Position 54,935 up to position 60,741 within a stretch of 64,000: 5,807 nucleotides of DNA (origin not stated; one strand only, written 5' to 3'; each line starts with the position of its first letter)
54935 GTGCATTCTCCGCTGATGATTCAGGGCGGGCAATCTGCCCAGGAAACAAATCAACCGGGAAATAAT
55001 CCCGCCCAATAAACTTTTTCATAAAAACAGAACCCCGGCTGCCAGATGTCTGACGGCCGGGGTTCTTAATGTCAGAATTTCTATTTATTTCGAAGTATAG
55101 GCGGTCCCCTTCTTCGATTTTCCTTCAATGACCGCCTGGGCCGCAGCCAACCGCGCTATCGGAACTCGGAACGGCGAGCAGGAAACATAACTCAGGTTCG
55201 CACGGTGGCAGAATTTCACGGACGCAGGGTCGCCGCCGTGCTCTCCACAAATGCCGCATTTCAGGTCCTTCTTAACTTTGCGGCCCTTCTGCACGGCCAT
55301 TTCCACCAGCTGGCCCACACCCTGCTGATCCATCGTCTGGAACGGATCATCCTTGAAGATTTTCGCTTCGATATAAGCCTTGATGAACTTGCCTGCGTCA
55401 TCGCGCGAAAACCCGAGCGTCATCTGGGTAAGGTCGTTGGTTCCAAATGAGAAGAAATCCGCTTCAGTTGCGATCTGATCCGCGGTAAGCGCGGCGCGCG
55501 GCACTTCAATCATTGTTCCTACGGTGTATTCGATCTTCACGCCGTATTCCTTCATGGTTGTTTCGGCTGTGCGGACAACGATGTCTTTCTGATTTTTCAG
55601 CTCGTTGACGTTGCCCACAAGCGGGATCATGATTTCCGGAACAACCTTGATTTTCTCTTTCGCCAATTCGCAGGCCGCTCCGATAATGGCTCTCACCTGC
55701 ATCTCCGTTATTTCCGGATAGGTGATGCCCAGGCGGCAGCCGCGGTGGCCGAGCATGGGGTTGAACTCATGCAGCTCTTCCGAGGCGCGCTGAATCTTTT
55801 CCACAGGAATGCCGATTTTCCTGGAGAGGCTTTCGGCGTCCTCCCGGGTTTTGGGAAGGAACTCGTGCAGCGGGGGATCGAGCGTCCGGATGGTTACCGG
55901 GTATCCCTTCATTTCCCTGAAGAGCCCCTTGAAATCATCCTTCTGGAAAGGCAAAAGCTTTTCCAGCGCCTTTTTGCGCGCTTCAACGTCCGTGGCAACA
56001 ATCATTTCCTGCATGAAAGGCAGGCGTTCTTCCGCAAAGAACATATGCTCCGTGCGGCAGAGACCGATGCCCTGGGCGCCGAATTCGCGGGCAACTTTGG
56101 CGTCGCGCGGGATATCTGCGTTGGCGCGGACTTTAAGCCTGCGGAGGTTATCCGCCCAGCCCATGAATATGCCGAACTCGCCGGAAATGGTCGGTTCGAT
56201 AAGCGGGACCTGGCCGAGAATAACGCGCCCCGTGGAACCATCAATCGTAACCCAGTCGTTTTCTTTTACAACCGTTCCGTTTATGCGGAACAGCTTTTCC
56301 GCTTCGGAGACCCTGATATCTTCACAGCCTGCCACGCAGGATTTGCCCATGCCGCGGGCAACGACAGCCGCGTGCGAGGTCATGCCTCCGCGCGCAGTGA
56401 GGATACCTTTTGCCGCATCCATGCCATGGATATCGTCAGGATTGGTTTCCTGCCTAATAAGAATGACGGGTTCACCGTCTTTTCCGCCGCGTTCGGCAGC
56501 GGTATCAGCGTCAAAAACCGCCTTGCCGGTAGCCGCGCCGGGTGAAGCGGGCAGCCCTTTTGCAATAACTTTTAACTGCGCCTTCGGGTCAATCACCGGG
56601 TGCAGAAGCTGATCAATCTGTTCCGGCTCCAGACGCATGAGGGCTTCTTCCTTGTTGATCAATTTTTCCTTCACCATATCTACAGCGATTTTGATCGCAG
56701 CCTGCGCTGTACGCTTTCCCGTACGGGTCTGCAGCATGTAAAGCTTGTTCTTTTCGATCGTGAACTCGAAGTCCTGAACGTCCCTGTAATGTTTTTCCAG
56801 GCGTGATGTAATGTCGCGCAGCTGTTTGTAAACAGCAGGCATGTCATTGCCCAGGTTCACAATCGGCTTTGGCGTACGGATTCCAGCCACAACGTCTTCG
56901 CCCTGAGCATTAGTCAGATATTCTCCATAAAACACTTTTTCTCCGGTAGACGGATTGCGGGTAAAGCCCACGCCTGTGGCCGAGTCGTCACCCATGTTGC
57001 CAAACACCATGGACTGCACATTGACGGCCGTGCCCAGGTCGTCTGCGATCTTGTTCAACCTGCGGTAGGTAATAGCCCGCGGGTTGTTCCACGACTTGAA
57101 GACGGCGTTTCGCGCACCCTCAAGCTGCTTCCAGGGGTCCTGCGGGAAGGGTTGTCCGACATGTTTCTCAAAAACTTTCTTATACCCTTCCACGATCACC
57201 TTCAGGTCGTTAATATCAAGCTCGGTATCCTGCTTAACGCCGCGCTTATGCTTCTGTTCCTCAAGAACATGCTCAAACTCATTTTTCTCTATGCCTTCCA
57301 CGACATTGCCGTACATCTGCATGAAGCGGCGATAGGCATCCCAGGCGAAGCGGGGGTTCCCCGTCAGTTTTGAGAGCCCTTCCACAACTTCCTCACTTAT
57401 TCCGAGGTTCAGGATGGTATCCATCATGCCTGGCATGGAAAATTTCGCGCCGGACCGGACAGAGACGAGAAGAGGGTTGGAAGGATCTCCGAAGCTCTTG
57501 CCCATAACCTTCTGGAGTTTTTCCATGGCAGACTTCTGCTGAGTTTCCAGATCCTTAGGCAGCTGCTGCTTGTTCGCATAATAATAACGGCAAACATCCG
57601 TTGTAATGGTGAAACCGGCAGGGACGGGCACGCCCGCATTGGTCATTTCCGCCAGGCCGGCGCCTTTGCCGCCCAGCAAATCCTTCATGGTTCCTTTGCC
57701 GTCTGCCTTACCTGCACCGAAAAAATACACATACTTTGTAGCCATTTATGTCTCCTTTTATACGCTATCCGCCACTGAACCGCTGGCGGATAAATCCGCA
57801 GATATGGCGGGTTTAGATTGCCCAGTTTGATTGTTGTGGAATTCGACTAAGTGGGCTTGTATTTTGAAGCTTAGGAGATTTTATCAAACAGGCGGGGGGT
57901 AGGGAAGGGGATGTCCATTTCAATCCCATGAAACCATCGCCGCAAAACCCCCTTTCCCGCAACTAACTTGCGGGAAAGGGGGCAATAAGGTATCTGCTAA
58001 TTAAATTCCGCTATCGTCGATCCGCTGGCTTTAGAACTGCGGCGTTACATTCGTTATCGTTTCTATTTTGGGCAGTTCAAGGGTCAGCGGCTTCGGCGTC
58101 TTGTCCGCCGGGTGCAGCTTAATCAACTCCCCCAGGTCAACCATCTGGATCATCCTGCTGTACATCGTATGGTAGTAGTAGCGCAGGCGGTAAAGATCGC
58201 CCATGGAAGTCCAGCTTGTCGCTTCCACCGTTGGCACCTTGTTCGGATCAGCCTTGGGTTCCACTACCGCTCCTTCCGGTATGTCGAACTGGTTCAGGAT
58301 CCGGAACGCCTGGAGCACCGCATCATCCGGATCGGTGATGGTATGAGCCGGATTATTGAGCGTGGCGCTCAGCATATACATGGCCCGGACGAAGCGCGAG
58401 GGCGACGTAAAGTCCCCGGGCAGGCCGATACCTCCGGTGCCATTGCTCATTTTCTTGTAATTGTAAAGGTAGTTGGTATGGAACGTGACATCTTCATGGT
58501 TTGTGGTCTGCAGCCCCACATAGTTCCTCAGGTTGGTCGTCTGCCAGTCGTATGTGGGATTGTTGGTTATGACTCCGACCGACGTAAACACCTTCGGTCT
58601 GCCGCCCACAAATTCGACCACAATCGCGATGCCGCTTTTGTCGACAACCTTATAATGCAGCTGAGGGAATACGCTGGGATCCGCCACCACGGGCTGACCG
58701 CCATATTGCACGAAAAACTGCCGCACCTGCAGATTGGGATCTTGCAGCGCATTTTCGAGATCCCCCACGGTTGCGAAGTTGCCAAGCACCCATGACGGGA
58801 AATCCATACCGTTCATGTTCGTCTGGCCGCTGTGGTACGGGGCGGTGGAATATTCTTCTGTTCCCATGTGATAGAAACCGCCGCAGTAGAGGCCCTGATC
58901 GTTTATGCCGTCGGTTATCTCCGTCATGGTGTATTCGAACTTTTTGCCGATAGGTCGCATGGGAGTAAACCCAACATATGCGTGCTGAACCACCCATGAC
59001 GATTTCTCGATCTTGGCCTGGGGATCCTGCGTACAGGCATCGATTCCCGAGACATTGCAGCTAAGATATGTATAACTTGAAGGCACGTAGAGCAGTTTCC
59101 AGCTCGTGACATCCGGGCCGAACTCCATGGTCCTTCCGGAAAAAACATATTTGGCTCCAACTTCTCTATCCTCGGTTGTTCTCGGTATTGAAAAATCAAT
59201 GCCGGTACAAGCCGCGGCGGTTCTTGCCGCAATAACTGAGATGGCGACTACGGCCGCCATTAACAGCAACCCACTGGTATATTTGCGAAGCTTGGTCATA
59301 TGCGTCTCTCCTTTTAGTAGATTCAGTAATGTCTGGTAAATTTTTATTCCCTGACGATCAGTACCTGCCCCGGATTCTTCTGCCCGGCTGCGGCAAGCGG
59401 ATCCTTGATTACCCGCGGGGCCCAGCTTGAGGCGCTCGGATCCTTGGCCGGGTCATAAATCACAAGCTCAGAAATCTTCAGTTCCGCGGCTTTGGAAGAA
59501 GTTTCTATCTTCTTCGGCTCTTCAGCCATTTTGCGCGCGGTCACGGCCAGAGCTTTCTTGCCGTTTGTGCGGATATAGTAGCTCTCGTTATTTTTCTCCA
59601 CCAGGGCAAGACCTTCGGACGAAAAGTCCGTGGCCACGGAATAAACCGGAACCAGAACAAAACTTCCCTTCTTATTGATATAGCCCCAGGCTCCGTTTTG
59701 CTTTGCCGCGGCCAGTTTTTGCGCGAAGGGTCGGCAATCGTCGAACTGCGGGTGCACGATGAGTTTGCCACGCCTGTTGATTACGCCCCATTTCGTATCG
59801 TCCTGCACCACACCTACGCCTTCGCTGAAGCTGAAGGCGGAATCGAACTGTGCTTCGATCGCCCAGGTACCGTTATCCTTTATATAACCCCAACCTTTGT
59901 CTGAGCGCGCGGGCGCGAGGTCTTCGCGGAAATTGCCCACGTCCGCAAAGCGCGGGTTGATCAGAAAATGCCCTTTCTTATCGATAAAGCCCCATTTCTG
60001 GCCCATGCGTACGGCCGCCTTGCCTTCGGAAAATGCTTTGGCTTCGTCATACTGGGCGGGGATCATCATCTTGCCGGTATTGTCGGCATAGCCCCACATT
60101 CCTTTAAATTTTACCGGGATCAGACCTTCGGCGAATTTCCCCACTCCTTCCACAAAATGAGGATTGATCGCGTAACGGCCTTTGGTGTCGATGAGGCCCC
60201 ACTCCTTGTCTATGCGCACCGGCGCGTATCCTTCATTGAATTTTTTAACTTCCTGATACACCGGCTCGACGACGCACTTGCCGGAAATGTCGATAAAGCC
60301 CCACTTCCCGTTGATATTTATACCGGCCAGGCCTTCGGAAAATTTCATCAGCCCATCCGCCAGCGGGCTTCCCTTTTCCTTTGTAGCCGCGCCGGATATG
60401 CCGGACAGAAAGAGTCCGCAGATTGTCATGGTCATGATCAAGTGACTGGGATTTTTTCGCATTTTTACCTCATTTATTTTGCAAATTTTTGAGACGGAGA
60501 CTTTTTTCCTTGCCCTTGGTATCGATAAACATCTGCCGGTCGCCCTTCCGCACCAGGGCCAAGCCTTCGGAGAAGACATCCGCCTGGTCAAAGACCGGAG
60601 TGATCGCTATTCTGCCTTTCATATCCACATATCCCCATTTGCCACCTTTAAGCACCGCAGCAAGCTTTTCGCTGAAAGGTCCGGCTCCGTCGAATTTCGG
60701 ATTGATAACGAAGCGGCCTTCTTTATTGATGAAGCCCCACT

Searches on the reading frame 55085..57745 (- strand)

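Call 10: search_protein_families(library=pfam, proteins=[window:55085-57745:-], max_evalue=0.001)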
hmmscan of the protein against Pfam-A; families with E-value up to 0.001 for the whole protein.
window:55085-57745:- (886 aa): 3 families
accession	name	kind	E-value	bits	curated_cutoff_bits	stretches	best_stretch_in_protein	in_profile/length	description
PF02896.24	PEP-utilizers_C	-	8.4e-85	284.9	22.8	1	527-871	10-291/293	PEP-utilising enzyme, PEP-binding domain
PF01326.24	PPDK_N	-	1.5e-56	192.5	27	3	59-303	74-228/328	Pyruvate phosphate dikinase, AMP/ATP-binding domain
PF00391.29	PEP-utilizers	-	8.2e-26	89.9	23.1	1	425-506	3-72/72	PEP-utilising enzyme, mobile domain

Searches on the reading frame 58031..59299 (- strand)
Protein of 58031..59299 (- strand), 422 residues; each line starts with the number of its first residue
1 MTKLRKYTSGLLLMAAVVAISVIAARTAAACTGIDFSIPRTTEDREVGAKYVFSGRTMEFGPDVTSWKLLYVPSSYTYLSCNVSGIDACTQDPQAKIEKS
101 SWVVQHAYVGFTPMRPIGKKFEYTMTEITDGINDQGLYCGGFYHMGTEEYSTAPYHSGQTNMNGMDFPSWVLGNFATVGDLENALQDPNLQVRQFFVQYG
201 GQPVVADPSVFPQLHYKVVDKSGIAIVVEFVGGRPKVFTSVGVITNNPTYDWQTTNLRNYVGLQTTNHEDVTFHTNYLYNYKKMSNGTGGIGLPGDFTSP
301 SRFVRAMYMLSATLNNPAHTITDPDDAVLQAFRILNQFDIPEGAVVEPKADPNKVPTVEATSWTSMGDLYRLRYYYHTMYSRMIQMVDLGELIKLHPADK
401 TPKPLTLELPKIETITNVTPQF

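Call 10: search_protein_families(library=pfam, proteins=[window:58031-59299:-], max_evalue=0.001)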
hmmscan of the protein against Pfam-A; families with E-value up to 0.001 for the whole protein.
window:58031-59299:- (422 aa): 1 family
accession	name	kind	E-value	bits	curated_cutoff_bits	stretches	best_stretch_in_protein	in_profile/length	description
PF02275.23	CBAH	-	4.9e-46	158.2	20.4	1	53-390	14-304/316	Linear amide C-N hydrolases, choloylglycine hydrolase family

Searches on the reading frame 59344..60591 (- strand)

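Call 10: search_protein_families(library=pfam, proteins=[window:59344-60591:-], max_evalue=0.001)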
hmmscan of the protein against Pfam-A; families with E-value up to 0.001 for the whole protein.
window:59344-60591:- (415 aa): 1 family
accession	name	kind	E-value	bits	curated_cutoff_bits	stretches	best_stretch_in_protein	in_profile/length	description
PF14903.11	WG_beta_rep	-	4.4e-78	257.3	25.6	7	166-200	1-35/35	WG containing repeat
